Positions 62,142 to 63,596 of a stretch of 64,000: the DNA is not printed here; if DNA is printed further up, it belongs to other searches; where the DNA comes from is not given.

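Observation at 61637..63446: Tandem cytochrome P460 paralogues, the second fused to a Met/His-rich linker and an amicyanin-like cupredoxin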

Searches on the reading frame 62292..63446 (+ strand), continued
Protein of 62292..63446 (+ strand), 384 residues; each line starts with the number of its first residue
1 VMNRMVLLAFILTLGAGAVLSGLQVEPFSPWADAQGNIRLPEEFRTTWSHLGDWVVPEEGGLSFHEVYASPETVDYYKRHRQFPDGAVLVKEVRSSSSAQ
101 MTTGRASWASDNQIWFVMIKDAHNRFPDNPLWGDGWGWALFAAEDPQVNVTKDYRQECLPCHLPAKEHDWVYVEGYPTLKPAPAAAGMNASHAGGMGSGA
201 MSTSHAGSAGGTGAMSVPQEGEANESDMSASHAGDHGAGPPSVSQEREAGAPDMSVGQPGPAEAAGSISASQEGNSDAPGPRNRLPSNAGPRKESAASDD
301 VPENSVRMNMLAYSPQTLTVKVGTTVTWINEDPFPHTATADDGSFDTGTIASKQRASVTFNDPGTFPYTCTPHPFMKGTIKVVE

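Call 28: search_protein_representatives(alignment_id=A1)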
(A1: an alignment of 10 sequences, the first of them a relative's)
Query: 10 sequences, 289 profile positions. Proteins with E-value up to 0.001 (for the whole library): 45575; up to 1e-10: 19047; up to 1e-30: 611. The best 150 are listed.
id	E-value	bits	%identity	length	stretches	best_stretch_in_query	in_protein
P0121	6.5e-158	541.1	-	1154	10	209-288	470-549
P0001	1.4e-141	487.6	-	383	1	2-288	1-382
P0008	1.5e-137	474.3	-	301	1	1-288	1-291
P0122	2.9e-123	427.4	-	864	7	193-288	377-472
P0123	4.3e-123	426.8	-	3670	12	208-279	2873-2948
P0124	2.4e-119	414.6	-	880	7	194-287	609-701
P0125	3.3e-119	414.1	-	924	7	200-288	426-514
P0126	1.8e-117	408.4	-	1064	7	205-288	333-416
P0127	2.2e-113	395.0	-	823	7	204-287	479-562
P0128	6.2e-113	393.5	-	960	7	208-288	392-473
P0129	2.5e-112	391.5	-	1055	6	194-287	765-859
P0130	1.4e-109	382.5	-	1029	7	192-287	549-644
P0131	4.7e-109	380.8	-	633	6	210-287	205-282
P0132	6.5e-108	377.0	-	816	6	193-289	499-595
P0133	9.2e-108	376.5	-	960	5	206-288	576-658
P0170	2.7e-76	273.3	-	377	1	26-288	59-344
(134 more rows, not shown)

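Call 30: fold_search(model_id=the predicted structure, library=pdb)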
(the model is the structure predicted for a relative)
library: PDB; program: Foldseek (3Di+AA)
matches with E <= 10: 826; with E <= 0.001: 160
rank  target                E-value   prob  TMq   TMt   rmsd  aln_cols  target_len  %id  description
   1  2idt                  2.6e-09  1.00  0.20  0.70   2.8        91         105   36  Structure of M98Q mutant of amicyanin, Cu(II) (released 2007-03-13)
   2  2gb2                  3.3e-09  1.00  0.21  0.71   2.5        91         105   35  The P52G mutant of amicyanin in the Cu(II) state. (released 2006-08-01)
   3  4p5r                  3.4e-09  1.00  0.20  0.69   2.9        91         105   36  Structure of oxidized W45Y mutant of amicyanin (released 2014-04-23)
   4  1sf3                  3.9e-09  1.00  0.20  0.68   2.2        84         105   39  Structure of the reduced form of the P94A mutant of amicyanin (released 2004-07-27)
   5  2qdv                  4.9e-09  1.00  0.20  0.70   2.8        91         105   36  Structure of the Cu(II) form of the M51A mutant of amicyanin (released 2007-12-11)
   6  2idq                  4.9e-09  1.00  0.20  0.70   2.7        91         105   35  Structure of M98A mutant of amicyanin, Cu(II) (released 2007-03-13)
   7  1aaj                  9.2e-09  1.00  0.20  0.68   2.2        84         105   38  CRYSTAL STRUCTURE ANALYSIS OF AMICYANIN AND APOAMICYANIN FROM PARACOCCUS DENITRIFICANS AT 2.0 ANGSTROMS AND 1.8 ANGSTROM (released 1993-10-31)
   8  3ie9                  1.3e-08  1.00  0.21  0.73   2.0        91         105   35  Structure of oxidized M98L mutant of amicyanin (released 2009-10-06)
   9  1id2_A                1.3e-08  1.00  0.20  0.69   2.6        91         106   35  CRYSTAL STRUCTURE OF AMICYANIN FROM PARACOCCUS VERSUTUS (THIOBACILLUS VERSUTUS) (released 2001-04-11)
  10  1sfd_A                1.3e-08  1.00  0.20  0.67   3.1        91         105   36  oxidized form of amicyanin mutant P94F (released 2004-07-27)
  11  9cck_A                1.6e-08  1.00  0.20  0.19   1.0        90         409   40  Multi-copper oxidase with a C-terminal cupredoxin domain from Nitrosopumilus maritimus (released 2025-02-05)
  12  6hbe_A                2.9e-08  1.00  0.20  0.18   1.5        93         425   35  Cu-containing nitrite reductase (NirK) from Thermus scotoductus SA-01 (released 2019-01-23)
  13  3rym_A                3.1e-08  1.00  0.20  0.69   2.2        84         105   37  Structure of Oxidized M98K mutant of Amicyanin (released 2011-11-23)
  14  6hbe_C                5.5e-08  1.00  0.20  0.18   1.4        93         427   35  Cu-containing nitrite reductase (NirK) from Thermus scotoductus SA-01 (released 2019-01-23)
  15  3ply_A                7.8e-08  1.00  0.20  0.69   1.8        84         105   37  Structure of Oxidized P96G Mutant of Amicyanin (released 2011-02-09)
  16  6e0z_C                9.8e-08  1.00  0.30  0.67   3.9       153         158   26  A131Q mutant of cyt P460 of Nitrosomonas sp. AL212 (released 2019-02-27)
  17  6e17_A                1.8e-07  1.00  0.32  0.69   4.0       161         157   25  A131E mutant of cyt P460 of Nitrosomonas sp. AL212 with NO bound (released 2019-02-27)
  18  6e0x_C                1.8e-07  1.00  0.32  0.69   4.0       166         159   25  A131E mutant of cyt P460 of Nitrosomonas sp. AL212 (released 2019-02-27)
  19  6amg_A                1.9e-07  1.00  0.30  0.66   3.9       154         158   26  cyt P460 of Nitrosomonas sp. AL212 (released 2017-12-20)
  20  6amg_B                2.2e-07  1.00  0.30  0.65   3.8       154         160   26  cyt P460 of Nitrosomonas sp. AL212 (released 2017-12-20)
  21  6w6n_B                2.2e-07  1.00  0.30  0.65   3.8       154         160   25  K106L/A131E mutant of cytochrome P460 from Nitrosomonas sp. AL212 (released 2020-06-24)
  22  2je2                  2.8e-07  1.00  0.30  0.67   3.8       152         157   26  Cytochrome P460 from Nitrosomonas europaea - probable nonphysiological oxidized form (released 2007-07-03)
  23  6e0x_B                2.8e-07  1.00  0.30  0.65   3.9       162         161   26  A131E mutant of cyt P460 of Nitrosomonas sp. AL212 (released 2019-02-27)
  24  6e17_B                2.9e-07  1.00  0.30  0.66   3.8       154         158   26  A131E mutant of cyt P460 of Nitrosomonas sp. AL212 with NO bound (released 2019-02-27)
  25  8gar                  3.1e-07  1.00  0.29  0.67   3.9       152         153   27  Nitrosomonas europaea Cytochrome P460 Arg44Ala (released 2023-07-05)
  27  6e0x_A                5.0e-07  1.00  0.30  0.65   3.8       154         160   26  A131E mutant of cyt P460 of Nitrosomonas sp. AL212 (released 2019-02-27)
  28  6e0z_A                5.3e-07  1.00  0.31  0.68   3.9       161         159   26  A131Q mutant of cyt P460 of Nitrosomonas sp. AL212 (released 2019-02-27)
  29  6w6n_A                5.6e-07  1.00  0.31  0.68   3.8       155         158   25  K106L/A131E mutant of cytochrome P460 from Nitrosomonas sp. AL212 (released 2020-06-24)
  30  6e0y_B                6.2e-07  1.00  0.30  0.66   3.9       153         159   26  A131Q mutant of cyt P460 of Nitrosomonas sp. AL212 with bound NH2OH (released 2019-02-27)
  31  6e0y_A                1.1e-06  1.00  0.31  0.66   3.9       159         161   26  A131Q mutant of cyt P460 of Nitrosomonas sp. AL212 with bound NH2OH (released 2019-02-27)
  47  6hiu_A                6.7e-06  1.00  0.29  0.67   4.6       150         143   26  Cytochrome P460 from Methylococcus capsulatus (Bath) (released 2019-03-20)
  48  9hrk_A                7.9e-06  1.00  0.29  0.67   4.6       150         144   26  Cytochrome P460 from Methyloccocus capsulatus in the ferrous state (single crosslink from Lys) (released 2025-09-03)
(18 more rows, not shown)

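Call 43: find_encoding_contigs(protein=P0012, flank=6000, max_places=1)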
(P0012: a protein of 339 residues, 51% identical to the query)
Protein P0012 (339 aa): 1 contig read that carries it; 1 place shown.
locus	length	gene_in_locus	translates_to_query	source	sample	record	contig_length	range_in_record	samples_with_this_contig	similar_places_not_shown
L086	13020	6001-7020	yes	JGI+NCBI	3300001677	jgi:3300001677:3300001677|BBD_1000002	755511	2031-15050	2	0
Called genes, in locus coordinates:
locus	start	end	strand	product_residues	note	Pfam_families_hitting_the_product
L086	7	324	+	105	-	PF00462:Glutaredoxin, PF13417:GST_N_3 (weak)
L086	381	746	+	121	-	PF12680:SnoaL_2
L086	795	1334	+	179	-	PF01625:PMSR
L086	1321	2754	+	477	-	PF01134:GIDA, PF07992:Pyr_redox_2, PF13738:Pyr_redox_3 (weak), PF00070:Pyr_redox, PF02852:Pyr_redox_dim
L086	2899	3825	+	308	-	PF12852:Cupin_6, PF00165:HTH_AraC (weak), PF12833:HTH_18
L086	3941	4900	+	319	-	PF12852:Cupin_6, PF00165:HTH_AraC (weak), PF12833:HTH_18, PF00165:HTH_AraC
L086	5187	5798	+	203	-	PF16694:Cytochrome_P460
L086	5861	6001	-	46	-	-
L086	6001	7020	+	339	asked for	PF16694:Cytochrome_P460, PF13442:Cytochrome_CBB3 (faint), PF00034:Cytochrom_C (weak)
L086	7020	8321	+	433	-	PF00155:Aminotran_1_2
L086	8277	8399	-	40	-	-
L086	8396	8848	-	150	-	-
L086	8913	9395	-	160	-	-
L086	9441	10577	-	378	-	PF01734:Patatin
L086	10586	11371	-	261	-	PF00106:adh_short, PF08659:KR, PF23441:SDR (faint), PF13561:adh_short_C2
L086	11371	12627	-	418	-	PF07690:MFS_1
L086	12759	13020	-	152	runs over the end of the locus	PF07883:Cupin_2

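Call 44: find_encoding_contigs(protein=P0047, flank=6000, max_places=1)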
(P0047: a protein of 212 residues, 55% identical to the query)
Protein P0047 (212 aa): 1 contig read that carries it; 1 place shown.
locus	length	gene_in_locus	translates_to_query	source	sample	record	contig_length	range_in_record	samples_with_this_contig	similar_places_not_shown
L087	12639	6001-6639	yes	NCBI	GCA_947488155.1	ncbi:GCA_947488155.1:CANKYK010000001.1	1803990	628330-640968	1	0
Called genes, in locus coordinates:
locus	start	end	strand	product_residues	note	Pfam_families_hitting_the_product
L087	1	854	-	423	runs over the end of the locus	PF07690:MFS_1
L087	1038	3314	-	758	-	PF07715:Plug, PF00593:TonB_dep_Rec_b-barrel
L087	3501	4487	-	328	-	PF00126:HTH_1, PF03466:LysR_substrate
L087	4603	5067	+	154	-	-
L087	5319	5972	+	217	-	PF16694:Cytochrome_P460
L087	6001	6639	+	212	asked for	PF16694:Cytochrome_P460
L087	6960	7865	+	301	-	PF00126:HTH_1, PF03466:LysR_substrate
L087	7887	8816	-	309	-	PF01243:PNPOx_N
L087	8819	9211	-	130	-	PF07366:SnoaL (weak), PF12680:SnoaL_2, PF14534:DUF4440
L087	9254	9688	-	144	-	-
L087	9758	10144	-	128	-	PF12680:SnoaL_2 (weak), PF13474:SnoaL_3 (weak), PF14534:DUF4440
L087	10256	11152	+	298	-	PF00126:HTH_1, PF03466:LysR_substrate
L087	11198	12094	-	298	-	PF00126:HTH_1, PF03466:LysR_substrate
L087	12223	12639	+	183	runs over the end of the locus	PF02627:CMD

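Call 45: find_encoding_contigs(protein=P0048, flank=6000, max_places=1)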
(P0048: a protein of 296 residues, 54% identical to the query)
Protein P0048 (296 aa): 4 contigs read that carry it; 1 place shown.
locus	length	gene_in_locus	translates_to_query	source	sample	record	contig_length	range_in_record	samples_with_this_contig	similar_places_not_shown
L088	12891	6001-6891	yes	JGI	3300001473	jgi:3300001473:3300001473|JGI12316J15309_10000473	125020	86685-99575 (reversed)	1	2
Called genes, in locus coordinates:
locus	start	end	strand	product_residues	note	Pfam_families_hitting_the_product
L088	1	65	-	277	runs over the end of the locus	-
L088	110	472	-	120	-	PF13432:TPR_16 (faint), PF14559:TPR_19 (faint)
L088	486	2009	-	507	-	PF00486:Trans_reg_C, PF13428:TPR_14 (faint), PF13414:TPR_11 (faint), PF00515:TPR_1 (faint), PF07719:TPR_2 (faint), PF13431:TPR_17 (faint), PF13432:TPR_16 (weak), PF14559:TPR_19 (weak)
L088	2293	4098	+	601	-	PF02627:CMD (faint), PF04542:Sigma70_r2, PF08281:Sigma70_r4_2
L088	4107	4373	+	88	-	PF13490:zf-HC2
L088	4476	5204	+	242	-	PF27139:Aq_1264_TM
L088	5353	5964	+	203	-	PF16694:Cytochrome_P460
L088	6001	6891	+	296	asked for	PF16694:Cytochrome_P460, PF00034:Cytochrom_C (faint), PF13442:Cytochrome_CBB3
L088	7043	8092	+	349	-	PF13668:Ferritin_2 (faint)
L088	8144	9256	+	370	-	PF10282:Lactonase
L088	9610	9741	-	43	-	-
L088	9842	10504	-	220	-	PF01797:Y1_Tnp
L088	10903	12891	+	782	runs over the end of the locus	PF00662:Proton_antipo_N, PF00361:Proton_antipo_M, PF13244:MbhD, PF20501:MbhE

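Call 56: find_encoding_contigs(protein=P0170, flank=6000, max_places=2)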
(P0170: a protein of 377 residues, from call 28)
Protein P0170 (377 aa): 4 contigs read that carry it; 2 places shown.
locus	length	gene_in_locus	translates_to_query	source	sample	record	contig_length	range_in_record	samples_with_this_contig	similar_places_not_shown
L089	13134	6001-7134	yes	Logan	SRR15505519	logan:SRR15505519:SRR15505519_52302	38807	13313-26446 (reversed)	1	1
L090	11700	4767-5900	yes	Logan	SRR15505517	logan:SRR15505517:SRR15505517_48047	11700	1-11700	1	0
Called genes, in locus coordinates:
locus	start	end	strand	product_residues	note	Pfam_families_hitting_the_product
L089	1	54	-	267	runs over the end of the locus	-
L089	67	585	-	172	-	PF04224:DUF417 (faint)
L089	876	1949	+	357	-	PF21320:WHD_Rv2258c, PF13489:Methyltransf_23, PF01209:Ubie_methyltran, PF02353:CMAS (weak), PF13649:Methyltransf_25, PF13847:Methyltransf_31, PF08241:Methyltransf_11, PF08242:Methyltransf_12, +3 more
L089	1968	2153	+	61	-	-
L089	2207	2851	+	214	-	-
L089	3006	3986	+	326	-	-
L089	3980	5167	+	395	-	PF22842:Pel9A-like_beta_helix (weak), PF05048:NosD, PF13229:Beta_helix, PF05048:NosD, PF13229:Beta_helix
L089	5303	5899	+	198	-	PF16694:Cytochrome_P460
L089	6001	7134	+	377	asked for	PF16694:Cytochrome_P460, PF00127:Copper-bind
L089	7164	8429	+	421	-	PF01152:Bac_globin, PF00127:Copper-bind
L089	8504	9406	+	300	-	PF01578:Cytochrom_C_asm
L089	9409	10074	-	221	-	PF00027:cNMP_binding, PF13545:HTH_Crp_2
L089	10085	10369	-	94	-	-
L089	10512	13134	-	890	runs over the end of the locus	PF13181:TPR_8 (faint), PF25873:WHD_MalT, PF07719:TPR_2 (faint), PF13424:TPR_12 (faint), PF00515:TPR_1 (faint), PF17874:TPR_MalT, PF00196:GerE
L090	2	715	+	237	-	?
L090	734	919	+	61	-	-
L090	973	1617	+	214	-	-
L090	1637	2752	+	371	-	-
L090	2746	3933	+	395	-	PF22842:Pel9A-like_beta_helix (weak), PF05048:NosD, PF13229:Beta_helix, PF05048:NosD, PF13229:Beta_helix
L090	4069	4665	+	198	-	PF16694:Cytochrome_P460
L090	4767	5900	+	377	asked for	PF16694:Cytochrome_P460, PF00127:Copper-bind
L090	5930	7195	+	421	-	PF01152:Bac_globin, PF00127:Copper-bind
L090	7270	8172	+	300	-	PF01578:Cytochrom_C_asm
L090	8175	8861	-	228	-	PF00027:cNMP_binding, PF13545:HTH_Crp_2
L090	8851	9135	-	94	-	-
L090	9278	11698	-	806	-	?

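Call 57: find_encoding_contigs(protein=P0087, flank=5000, max_places=1)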
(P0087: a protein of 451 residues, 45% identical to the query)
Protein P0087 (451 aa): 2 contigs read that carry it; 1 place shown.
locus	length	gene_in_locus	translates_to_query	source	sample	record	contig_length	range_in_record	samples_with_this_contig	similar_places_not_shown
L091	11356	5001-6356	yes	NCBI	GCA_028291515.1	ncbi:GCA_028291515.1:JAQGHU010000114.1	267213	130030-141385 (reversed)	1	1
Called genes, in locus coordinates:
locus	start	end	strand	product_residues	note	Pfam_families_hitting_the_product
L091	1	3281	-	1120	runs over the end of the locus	PF13424:TPR_12 (faint), PF00069:Pkinase, PF07714:PK_Tyr_Ser-Thr, PF13432:TPR_16 (faint), PF13428:TPR_14 (faint), PF07719:TPR_2 (faint), PF14559:TPR_19 (faint), PF00515:TPR_1 (faint), +4 more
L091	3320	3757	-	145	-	PF07638:Sigma70_ECF (faint), PF12728:HTH_17 (faint), PF08281:Sigma70_r4_2, PF04545:Sigma70_r4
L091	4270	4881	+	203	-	PF16694:Cytochrome_P460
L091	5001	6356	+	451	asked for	PF16694:Cytochrome_P460, PF00034:Cytochrom_C (faint), PF13442:Cytochrome_CBB3 (faint)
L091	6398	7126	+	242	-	PF00027:cNMP_binding (weak), PF13545:HTH_Crp_2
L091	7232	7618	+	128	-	PF01042:Ribonuc_L-PSP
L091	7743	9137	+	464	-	PF00890:FAD_binding_2 (faint), PF01262:AlaDh_PNT_C (faint), PF01266:DAO (faint), PF01946:Thi4 (faint), PF07992:Pyr_redox_2, PF13738:Pyr_redox_3, PF00070:Pyr_redox, PF02852:Pyr_redox_dim, +3 more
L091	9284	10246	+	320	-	PF12146:Hydrolase_4 (weak), PF00561:Abhydrolase_1, PF12697:Abhydrolase_6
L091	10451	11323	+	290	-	-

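Call 58: find_encoding_contigs(protein=P0100, flank=5000, max_places=1)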
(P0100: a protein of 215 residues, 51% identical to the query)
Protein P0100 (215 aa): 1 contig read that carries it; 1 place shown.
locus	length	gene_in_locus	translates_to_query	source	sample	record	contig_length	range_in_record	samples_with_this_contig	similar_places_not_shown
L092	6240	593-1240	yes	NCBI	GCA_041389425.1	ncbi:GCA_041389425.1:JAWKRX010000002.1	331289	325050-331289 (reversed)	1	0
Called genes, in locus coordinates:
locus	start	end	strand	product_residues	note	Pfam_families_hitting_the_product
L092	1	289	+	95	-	PF04545:Sigma70_r4 (weak), PF08281:Sigma70_r4_2, PF13384:HTH_23 (weak)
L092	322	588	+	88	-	-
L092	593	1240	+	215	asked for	PF16694:Cytochrome_P460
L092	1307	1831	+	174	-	PF04945:YHS (weak)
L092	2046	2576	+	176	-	PF09917:DUF2147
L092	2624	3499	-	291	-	-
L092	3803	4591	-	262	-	PF00106:adh_short, PF08659:KR, PF13561:adh_short_C2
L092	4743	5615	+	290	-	PF00106:adh_short, PF08659:KR, PF13561:adh_short_C2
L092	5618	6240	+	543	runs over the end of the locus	PF00501:AMP-binding, PF13193:AMP-binding_C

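Call 60: predict_structure(alignment_id=A5)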
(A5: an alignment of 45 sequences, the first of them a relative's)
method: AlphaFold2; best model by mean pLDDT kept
length: 282 residues; sequences in the alignment: 45
mean_pLDDT: 86.4   pTM: 0.61
mean pLDDT of the five models: 86.4, 84.6, 84.3, 84.0, 83.6
residues with pLDDT >= 90: 180; 70-90: 52; 50-70: 42; < 50: 8
segments of 3 or more residues with pLDDT < 50: 185-192
pLDDT, mean of each block of 10 residues (from residue 1): 68 59 68 95 96 92 92 91 89 95 94 94 94 94 94 88 69 73 56 60 92 97 96 94 96 97 94 91 97
secondary structure, 60 per line:
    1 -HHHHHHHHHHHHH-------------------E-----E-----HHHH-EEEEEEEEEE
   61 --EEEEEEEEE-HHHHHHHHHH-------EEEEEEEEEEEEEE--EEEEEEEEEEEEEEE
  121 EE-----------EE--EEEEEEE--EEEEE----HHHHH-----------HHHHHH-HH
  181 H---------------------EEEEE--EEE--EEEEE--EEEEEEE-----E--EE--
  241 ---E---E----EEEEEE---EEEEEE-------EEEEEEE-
elements in order: H2-14 H46-49 E51-60 E63-71 H73-82 E90-103 E106-122 E138-144 E147-151 H156-160 H172-177 E203-207 E210-212 E215-219 E222-228 E253-258 E262-267 E275-281

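Call 63: find_related_loci(query=A5, collection=metagenome_contigs, flank=4000)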
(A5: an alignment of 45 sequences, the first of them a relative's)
Query A5 (282 aa) in metagenome_contigs; peptide patterns used: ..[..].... (x = any residue, [..] = any of these).
600 stretches matched a pattern (row limit reached: there are more); 421 encode a relative of the query (tblastn E <= 1e-3); the best 80 are kept; 80 distinct loci.
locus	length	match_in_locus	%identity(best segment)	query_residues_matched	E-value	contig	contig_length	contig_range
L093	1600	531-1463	37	3-281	1e-65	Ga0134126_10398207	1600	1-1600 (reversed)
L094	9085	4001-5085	53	9-184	9e-62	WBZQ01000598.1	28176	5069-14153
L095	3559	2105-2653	52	1-181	4e-60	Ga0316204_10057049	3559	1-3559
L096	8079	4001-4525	49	29-201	2e-59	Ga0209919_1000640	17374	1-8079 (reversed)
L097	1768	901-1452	48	1-182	7e-61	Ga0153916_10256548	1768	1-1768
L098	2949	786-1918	54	29-196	2e-58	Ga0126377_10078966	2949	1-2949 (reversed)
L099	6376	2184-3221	52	3-184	1e-57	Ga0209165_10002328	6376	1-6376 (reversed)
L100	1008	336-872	51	3-182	6e-62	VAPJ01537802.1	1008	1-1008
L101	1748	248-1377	54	29-195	2e-59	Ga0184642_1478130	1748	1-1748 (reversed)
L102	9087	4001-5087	51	5-188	2e-57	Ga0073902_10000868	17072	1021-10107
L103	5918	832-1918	51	5-188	2e-57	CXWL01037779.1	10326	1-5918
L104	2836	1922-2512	46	1-193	2e-57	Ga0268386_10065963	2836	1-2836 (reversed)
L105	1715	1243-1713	53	28-182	9e-59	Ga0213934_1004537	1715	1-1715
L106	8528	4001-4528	50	5-181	5e-57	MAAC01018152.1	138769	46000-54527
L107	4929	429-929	54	18-183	8e-57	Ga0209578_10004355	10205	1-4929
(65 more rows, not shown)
